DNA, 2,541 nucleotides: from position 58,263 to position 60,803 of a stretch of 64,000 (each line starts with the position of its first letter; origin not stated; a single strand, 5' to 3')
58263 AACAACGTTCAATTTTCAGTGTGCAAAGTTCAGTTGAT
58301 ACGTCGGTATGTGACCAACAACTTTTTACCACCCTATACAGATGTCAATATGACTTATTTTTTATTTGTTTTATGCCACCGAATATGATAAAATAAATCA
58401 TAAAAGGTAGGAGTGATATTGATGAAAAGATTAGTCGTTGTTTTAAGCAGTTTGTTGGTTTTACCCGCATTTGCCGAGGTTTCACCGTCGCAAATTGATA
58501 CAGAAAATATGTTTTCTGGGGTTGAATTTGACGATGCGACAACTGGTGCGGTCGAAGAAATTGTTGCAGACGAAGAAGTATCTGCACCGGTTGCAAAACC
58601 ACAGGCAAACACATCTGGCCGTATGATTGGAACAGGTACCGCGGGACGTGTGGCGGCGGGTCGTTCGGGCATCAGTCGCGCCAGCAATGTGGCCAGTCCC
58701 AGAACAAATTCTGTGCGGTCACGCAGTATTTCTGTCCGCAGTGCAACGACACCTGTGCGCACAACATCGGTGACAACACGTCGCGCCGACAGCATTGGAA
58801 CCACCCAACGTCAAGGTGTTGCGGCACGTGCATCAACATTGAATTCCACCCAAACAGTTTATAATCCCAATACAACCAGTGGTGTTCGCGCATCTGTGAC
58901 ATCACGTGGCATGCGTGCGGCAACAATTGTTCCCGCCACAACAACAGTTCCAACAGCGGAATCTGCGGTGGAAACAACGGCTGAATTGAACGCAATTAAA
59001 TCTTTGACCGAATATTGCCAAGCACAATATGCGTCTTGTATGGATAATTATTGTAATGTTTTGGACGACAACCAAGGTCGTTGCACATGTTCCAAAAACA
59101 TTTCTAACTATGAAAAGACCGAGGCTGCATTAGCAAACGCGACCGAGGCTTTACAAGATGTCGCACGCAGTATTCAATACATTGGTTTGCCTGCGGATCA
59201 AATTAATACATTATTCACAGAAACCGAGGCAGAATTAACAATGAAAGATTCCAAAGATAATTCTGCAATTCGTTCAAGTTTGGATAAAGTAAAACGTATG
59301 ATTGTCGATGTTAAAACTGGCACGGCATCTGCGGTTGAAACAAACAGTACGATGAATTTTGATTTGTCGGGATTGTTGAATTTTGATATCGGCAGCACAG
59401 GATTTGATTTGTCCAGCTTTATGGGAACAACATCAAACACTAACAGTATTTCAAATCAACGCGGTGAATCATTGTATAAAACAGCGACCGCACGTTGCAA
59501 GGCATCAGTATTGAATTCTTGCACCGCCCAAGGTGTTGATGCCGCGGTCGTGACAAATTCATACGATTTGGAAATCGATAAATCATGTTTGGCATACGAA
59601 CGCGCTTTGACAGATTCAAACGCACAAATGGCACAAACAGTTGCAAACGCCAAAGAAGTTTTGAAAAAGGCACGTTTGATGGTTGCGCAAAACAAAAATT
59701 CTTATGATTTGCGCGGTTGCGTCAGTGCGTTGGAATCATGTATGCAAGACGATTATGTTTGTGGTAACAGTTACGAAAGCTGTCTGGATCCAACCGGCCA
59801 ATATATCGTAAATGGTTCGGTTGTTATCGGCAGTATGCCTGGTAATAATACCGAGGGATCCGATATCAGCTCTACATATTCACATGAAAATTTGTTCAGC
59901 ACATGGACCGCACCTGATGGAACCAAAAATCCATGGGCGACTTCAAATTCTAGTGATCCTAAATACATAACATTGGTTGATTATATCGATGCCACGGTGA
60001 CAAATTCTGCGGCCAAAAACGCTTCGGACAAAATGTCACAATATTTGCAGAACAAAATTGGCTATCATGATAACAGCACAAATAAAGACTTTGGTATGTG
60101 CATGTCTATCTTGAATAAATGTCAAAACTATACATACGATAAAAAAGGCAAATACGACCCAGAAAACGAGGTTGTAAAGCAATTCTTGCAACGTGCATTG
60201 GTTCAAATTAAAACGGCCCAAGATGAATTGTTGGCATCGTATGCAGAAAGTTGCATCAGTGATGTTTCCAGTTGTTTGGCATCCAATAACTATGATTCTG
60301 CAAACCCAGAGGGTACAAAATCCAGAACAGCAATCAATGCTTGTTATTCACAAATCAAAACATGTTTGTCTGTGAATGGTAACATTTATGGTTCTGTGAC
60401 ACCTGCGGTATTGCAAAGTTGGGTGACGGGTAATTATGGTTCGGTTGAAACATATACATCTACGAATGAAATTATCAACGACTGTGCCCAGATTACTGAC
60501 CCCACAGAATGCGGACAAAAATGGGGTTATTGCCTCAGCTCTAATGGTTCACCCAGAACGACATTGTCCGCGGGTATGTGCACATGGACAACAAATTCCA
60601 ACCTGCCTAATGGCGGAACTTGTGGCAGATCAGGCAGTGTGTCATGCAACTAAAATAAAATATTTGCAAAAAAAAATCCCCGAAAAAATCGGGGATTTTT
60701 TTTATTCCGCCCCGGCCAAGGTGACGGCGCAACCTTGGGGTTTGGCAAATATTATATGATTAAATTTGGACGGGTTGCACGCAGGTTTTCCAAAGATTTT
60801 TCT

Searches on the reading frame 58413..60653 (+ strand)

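Call 16: search_protein_families(library=pfam, proteins=[window:58413-60653:+], max_evalue=0.1)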
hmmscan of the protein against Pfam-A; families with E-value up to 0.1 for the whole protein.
window:58413-60653:+ (746 aa): 1 family
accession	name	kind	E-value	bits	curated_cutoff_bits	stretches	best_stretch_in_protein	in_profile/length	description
PF15023.12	DUF4523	-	0.019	15.2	27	0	635-703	58-126/166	Protein of unknown function (DUF4523)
